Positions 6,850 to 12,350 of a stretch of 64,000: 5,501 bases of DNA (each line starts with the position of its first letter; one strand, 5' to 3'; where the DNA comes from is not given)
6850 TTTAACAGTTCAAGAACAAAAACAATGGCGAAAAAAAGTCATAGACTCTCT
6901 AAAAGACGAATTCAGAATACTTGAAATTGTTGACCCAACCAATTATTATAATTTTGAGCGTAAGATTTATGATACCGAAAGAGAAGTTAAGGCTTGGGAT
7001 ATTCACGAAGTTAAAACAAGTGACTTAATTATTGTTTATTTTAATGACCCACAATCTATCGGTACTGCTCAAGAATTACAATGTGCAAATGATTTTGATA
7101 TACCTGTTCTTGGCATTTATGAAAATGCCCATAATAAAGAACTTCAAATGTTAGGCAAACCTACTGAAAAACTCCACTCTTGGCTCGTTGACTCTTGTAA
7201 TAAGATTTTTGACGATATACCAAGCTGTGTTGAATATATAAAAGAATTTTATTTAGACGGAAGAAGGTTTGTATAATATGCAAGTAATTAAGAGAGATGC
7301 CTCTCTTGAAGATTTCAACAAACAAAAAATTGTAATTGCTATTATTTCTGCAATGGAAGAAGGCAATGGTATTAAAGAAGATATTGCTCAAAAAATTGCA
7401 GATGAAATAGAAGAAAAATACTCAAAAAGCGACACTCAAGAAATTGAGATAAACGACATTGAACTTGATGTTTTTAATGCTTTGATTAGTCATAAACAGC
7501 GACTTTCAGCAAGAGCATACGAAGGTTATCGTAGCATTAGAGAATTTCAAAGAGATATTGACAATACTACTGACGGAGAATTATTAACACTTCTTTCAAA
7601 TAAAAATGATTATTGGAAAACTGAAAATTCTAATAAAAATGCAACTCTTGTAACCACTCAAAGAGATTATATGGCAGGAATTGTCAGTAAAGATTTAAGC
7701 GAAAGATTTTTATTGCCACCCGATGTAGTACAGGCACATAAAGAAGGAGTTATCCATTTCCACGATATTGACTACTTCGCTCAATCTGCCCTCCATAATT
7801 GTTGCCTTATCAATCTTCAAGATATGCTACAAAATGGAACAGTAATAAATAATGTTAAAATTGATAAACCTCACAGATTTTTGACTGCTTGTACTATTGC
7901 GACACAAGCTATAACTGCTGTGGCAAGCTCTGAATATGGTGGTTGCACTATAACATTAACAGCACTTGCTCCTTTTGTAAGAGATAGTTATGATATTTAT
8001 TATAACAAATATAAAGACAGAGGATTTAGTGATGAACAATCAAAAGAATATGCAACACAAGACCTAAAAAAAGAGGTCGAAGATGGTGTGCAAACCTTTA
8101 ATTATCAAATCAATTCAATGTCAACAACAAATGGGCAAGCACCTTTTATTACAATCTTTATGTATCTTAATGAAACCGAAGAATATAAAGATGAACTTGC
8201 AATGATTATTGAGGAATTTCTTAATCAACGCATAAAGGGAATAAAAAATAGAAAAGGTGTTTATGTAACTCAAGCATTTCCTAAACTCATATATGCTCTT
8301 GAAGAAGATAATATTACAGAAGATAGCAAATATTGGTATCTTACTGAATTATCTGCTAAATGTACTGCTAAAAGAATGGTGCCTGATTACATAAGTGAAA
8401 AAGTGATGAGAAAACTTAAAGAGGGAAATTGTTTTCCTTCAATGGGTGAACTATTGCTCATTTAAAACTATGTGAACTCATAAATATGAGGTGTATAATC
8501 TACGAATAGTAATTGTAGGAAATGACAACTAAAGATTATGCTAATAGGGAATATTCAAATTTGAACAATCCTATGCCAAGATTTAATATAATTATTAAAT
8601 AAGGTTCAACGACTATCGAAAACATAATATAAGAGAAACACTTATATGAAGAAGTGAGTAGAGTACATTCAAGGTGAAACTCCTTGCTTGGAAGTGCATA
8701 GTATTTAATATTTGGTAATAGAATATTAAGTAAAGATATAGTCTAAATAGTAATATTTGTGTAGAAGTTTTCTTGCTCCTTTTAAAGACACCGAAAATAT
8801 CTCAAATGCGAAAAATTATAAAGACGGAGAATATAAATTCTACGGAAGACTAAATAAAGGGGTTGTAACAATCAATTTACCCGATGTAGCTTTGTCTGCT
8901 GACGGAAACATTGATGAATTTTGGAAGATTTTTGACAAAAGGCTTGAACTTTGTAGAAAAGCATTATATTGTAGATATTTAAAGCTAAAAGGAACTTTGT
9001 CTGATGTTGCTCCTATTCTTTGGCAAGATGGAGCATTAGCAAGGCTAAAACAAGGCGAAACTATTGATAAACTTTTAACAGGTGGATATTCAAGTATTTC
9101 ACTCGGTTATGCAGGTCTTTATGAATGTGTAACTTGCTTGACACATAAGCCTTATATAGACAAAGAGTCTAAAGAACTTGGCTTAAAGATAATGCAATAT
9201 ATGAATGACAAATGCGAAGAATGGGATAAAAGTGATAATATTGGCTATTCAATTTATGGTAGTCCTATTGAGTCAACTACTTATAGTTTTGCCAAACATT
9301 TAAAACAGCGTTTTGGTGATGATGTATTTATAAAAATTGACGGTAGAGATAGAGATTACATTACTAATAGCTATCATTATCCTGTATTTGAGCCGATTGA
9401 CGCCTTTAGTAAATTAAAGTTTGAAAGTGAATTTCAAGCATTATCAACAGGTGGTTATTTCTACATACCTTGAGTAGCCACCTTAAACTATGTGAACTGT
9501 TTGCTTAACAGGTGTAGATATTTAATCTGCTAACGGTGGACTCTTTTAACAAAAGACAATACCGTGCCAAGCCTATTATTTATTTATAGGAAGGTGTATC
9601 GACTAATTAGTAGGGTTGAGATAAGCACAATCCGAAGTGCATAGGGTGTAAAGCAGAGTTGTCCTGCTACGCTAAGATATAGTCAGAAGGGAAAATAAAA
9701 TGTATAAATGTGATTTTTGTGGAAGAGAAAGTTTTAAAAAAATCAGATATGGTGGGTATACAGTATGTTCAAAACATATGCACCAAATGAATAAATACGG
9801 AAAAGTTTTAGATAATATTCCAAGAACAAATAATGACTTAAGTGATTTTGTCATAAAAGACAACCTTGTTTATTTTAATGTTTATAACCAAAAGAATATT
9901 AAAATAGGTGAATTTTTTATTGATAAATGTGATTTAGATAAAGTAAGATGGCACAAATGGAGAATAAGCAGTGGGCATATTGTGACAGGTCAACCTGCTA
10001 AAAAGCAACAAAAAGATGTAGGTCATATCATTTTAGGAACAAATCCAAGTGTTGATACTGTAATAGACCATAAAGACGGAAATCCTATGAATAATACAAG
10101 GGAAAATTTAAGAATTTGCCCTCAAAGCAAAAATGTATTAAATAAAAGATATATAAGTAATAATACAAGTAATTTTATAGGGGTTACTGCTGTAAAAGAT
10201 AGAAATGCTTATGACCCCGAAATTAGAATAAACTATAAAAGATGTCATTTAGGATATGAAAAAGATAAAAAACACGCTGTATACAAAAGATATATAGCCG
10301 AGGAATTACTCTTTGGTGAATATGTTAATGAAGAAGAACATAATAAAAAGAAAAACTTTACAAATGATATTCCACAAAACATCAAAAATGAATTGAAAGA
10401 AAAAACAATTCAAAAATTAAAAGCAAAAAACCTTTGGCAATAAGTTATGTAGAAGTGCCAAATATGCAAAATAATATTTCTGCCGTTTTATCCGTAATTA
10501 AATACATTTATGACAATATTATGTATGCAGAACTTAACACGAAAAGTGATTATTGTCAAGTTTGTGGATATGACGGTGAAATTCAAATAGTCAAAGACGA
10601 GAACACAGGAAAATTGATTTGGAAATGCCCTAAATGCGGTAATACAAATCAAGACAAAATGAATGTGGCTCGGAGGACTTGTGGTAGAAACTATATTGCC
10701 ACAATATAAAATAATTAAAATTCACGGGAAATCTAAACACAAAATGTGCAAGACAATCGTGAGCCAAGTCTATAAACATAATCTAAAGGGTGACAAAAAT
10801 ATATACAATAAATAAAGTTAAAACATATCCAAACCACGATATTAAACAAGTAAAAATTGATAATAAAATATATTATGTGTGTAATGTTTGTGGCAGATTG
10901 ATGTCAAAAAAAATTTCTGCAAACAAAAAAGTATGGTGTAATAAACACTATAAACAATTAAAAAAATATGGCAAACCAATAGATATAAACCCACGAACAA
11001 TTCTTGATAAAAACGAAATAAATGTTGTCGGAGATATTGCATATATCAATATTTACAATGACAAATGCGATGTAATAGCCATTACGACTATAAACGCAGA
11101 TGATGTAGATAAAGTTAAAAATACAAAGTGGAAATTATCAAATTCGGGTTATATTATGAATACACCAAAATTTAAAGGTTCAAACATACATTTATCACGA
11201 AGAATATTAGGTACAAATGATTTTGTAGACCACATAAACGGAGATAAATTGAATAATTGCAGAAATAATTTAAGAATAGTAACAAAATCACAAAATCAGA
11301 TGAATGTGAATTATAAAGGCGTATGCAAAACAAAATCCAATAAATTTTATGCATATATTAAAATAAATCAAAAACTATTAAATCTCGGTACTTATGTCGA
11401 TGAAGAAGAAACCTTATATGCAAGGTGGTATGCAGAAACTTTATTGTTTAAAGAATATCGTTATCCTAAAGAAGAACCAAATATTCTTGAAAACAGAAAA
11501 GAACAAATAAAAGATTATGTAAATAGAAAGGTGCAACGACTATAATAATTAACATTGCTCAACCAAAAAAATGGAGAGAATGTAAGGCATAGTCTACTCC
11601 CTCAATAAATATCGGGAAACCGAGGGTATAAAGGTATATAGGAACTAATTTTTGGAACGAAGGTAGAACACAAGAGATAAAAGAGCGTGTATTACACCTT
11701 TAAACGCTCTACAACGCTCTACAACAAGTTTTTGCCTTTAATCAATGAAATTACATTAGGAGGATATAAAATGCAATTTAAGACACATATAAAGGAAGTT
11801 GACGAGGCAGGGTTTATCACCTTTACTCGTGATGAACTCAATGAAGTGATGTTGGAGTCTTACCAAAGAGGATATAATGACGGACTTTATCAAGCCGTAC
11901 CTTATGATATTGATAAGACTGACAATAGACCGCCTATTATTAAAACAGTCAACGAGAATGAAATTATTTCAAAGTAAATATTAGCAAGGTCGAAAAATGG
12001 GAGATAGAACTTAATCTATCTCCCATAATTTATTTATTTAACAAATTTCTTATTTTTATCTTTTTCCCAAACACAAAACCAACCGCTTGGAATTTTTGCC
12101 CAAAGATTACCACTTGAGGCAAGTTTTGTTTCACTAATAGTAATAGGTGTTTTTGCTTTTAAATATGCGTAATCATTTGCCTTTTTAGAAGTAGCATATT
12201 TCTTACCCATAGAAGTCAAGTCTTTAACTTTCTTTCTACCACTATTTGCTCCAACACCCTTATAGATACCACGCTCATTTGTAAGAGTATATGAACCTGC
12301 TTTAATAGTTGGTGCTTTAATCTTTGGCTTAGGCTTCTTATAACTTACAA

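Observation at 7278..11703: nrdD interrupted by three group I introns, two carrying paralogous HNH endonucleases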

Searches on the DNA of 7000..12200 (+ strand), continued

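Call 39: get_annotated_region(hit=H78, flank=2500)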
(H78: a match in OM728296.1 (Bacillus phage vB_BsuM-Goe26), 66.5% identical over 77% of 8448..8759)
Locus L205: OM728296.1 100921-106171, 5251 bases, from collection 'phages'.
description: Bacillus phage vB_BsuM-Goe26, complete genome.
organism: Bacillus phage vB_BsuM-Goe26 (NCBI taxid 3026977)
taxonomy: Viruses; Duplodnaviria; Heunggongvirae; Uroviricota; Caudoviricetes; Herelleviridae; Spounavirinae
host: Bacillus subtilis; source: sewage; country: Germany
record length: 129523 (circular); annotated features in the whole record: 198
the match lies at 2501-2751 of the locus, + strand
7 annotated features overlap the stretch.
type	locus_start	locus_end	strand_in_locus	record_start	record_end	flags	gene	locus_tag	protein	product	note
CDS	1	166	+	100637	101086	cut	-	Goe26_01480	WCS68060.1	hypothetical protein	-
CDS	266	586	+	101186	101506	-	hup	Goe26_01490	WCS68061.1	DNA-binding protein HB1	-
CDS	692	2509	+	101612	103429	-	-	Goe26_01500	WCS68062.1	hypothetical protein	-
CDS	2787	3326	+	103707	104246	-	-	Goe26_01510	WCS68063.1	hypothetical protein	-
CDS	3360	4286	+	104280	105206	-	polA_1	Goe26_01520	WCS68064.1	DNA polymerase I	-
CDS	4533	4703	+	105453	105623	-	-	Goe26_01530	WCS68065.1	hypothetical protein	-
CDS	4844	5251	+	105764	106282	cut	-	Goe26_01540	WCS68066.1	hypothetical protein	-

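Call 40: get_annotated_region(hit=H6, flank=2500)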
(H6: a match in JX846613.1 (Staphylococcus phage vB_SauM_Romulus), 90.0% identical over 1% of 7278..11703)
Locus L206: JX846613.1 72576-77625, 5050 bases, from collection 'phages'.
description: Staphylococcus phage vB_SauM_Romulus, complete genome.
organism: Staphylococcus phage vB_SauM_Romulus (NCBI taxid 1235660)
taxonomy: Viruses; Duplodnaviria; Heunggongvirae; Uroviricota; Caudoviricetes; Herelleviridae; Twortvirinae; Silviavirus; Silviavirus remus
host: Staphylococcus aureus (phage propagation strain 47); source: -; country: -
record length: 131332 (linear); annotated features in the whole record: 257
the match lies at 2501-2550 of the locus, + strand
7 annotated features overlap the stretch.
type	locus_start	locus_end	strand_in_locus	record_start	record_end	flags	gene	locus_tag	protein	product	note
regulatory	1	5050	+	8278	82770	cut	-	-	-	promoter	discovered using MEME with manual verification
misc_feature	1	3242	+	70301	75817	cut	-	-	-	-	similar to DNA polymerase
misc_feature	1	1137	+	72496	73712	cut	-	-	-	-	putative intein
CDS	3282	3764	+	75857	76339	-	-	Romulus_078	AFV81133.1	hypothetical protein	-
regulatory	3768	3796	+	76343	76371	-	-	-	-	promoter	discovered using MEME with manual verification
CDS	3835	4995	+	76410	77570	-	-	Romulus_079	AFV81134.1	hypothetical protein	-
regulatory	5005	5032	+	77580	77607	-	-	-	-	terminator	Rho-independent terminator; discovered using TransTerm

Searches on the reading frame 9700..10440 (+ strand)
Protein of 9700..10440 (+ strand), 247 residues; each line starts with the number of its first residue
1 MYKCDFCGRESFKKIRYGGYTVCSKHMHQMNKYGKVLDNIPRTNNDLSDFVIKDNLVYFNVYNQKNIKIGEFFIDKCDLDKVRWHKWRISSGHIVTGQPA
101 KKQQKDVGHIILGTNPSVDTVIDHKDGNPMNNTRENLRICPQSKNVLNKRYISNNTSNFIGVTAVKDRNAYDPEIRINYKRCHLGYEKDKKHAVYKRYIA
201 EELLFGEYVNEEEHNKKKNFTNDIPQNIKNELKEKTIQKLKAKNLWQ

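Call 10: search_protein_families(library=ncbifam, proteins=[window:9700-10440:+])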
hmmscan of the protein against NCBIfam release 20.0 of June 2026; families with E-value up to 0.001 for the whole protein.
window:9700-10440:+ (247 aa): 0 families

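Call 11: search_protein_families(library=pfam, max_evalue=0.1, proteins=[window:9700-10440:+])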
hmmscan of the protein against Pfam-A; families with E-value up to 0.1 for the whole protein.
window:9700-10440:+ (247 aa): 1 family
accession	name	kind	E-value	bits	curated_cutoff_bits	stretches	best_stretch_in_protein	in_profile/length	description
PF13392.12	HNH_3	-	5e-06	26.5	24.8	1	119-146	18-45/46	HNH endonuclease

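Call 22: search_protein_families(library=phrogs, proteins=[window:9700-10440:+])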
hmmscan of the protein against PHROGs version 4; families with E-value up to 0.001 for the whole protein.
window:9700-10440:+ (247 aa): 6 families
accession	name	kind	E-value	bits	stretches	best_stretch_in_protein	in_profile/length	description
phrog_99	-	DNA, RNA and nucleotide metabolism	2.1e-21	78.1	1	92-237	148-293/383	HNH endonuclease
phrog_4578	-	DNA, RNA and nucleotide metabolism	3.7e-19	69.9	1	120-216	30-126/130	HNH endonuclease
phrog_374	-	DNA, RNA and nucleotide metabolism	3.4e-11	43.6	1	3-231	224-434/617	HNH endonuclease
phrog_959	-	DNA, RNA and nucleotide metabolism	3.4e-06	27.9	1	112-158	69-115/138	HNH endonuclease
phrog_59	-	DNA, RNA and nucleotide metabolism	0.0004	20.9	0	115-178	202-246/423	HNH endonuclease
phrog_13470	-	DNA, RNA and nucleotide metabolism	0.00083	20.5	1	143-208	81-146/152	HNH endonuclease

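Call 59: search_solved_structures(query=window:9700-10440:+, max_evalue=1, show_alignments=1)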
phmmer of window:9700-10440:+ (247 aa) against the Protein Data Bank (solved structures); distinct sequences matched with E-value up to 1: 6.
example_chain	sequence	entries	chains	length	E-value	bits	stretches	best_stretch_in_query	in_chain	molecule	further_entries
1u3e_M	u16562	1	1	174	0.027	17.3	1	120-158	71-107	HNH homing endonuclease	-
4ahk_A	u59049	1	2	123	0.36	13.6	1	104-146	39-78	ANGIOGENIN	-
4b36_A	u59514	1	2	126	0.49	13.1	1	104-150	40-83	ANGIOGENIN, EOSINOPHIL CATIONIC-RELATED PROTEIN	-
5mko_A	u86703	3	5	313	0.6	12.9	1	2-63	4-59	TtuA PH0300 | PH0300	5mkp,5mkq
1un3_A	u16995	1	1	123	0.7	12.7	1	104-146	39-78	ANGIOGENIN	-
3vrh_A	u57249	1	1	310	0.81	12.4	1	3-40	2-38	Putative uncharacterized protein PH0300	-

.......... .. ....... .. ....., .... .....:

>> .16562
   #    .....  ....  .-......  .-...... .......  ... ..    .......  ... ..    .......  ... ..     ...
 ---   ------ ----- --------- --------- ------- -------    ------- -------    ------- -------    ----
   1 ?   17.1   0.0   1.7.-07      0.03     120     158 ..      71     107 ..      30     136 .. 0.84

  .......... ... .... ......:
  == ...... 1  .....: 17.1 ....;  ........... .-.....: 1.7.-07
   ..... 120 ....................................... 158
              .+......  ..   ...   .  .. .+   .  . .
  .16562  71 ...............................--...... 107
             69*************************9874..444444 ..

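Call 66: find_encoding_contigs(protein=window:9700-10440:+, flank=10000, max_places=8)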
Protein window:9700-10440:+ (247 aa): 20 contigs read that carry it; 8 places shown.
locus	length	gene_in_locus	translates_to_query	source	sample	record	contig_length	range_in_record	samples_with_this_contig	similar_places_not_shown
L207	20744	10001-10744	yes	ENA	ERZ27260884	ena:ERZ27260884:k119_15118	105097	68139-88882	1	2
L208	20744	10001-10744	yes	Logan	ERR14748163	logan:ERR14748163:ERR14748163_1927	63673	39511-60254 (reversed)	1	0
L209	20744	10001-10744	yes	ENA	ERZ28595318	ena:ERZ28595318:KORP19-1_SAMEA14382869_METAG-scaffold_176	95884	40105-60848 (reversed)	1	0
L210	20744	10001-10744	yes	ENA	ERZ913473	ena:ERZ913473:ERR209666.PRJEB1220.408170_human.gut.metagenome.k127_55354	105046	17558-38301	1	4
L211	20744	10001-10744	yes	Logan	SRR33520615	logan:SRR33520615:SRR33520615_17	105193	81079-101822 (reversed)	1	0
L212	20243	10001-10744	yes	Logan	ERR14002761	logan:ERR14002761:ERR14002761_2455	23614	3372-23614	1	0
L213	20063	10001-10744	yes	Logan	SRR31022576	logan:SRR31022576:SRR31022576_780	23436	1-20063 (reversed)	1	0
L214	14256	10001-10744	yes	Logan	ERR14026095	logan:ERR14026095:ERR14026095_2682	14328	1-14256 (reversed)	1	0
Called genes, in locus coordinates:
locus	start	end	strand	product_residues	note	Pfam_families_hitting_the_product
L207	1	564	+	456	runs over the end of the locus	PF00145:DNA_methylase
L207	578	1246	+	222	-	-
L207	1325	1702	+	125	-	-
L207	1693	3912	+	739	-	PF14490:HHH_RecD2 (weak), PF13604:AAA_30, PF01443:Viral_helicase1, PF13245:AAA_19, PF22232:TraI_hel_assoc_N (weak), PF13086:AAA_11 (weak), PF18335:SH3_13, PF13538:UvrD_C_2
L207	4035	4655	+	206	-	-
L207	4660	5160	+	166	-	PF05565:Sipho_Gp157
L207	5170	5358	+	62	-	-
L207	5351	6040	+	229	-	-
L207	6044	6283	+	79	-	-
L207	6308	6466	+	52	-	-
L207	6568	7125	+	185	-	PF00625:Guanylate_kin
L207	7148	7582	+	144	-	-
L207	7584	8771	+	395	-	PF03477:ATP-cone, PF13597:NRDD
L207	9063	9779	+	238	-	PF13597:NRDD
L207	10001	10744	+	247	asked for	PF13392:HNH_3 (weak)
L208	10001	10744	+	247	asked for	PF13392:HNH_3 (weak)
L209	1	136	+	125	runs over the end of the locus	-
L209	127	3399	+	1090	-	PF14490:HHH_RecD2 (weak), PF13086:AAA_11 (faint), PF14528:LAGLIDADG_3, PF13604:AAA_30, PF13245:AAA_19, PF18335:SH3_13, PF13538:UvrD_C_2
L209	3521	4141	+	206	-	-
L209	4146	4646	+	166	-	PF05565:Sipho_Gp157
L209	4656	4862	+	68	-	-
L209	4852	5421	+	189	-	-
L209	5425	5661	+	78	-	-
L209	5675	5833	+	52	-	-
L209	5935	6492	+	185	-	PF00625:Guanylate_kin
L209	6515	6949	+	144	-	-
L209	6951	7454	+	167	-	PF03477:ATP-cone, PF13597:NRDD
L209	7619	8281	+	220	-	PF13392:HNH_3 (weak)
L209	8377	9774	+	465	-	PF13597:NRDD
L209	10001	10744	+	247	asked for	PF13392:HNH_3 (weak)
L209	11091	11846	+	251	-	PF13392:HNH_3 (weak)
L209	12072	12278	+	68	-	-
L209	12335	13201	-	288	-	-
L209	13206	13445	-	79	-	PF04688:Holin_SPP1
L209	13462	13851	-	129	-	-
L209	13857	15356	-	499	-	PF13884:Peptidase_S74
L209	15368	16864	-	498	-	PF16467:DUF5048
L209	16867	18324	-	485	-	-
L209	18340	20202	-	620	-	-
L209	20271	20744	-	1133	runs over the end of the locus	-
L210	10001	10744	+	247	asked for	PF13392:HNH_3 (weak)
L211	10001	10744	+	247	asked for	PF13392:HNH_3 (weak)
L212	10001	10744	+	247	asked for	PF13392:HNH_3 (weak)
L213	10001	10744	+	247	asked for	PF13392:HNH_3 (weak)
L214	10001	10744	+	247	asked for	PF13392:HNH_3 (weak)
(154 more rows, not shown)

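Call 72: search_protein_families(library=pfam, max_evalue=0.01, proteins=[L209:7619-8278:+])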
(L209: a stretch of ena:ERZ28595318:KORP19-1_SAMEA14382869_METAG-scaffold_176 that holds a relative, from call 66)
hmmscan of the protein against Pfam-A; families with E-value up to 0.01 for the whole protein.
L209:7619-8278:+ (220 aa): 1 family
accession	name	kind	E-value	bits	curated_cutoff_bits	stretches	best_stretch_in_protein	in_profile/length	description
PF13392.12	HNH_3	-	3.2e-07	30.3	24.8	1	49-94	2-45/46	HNH endonuclease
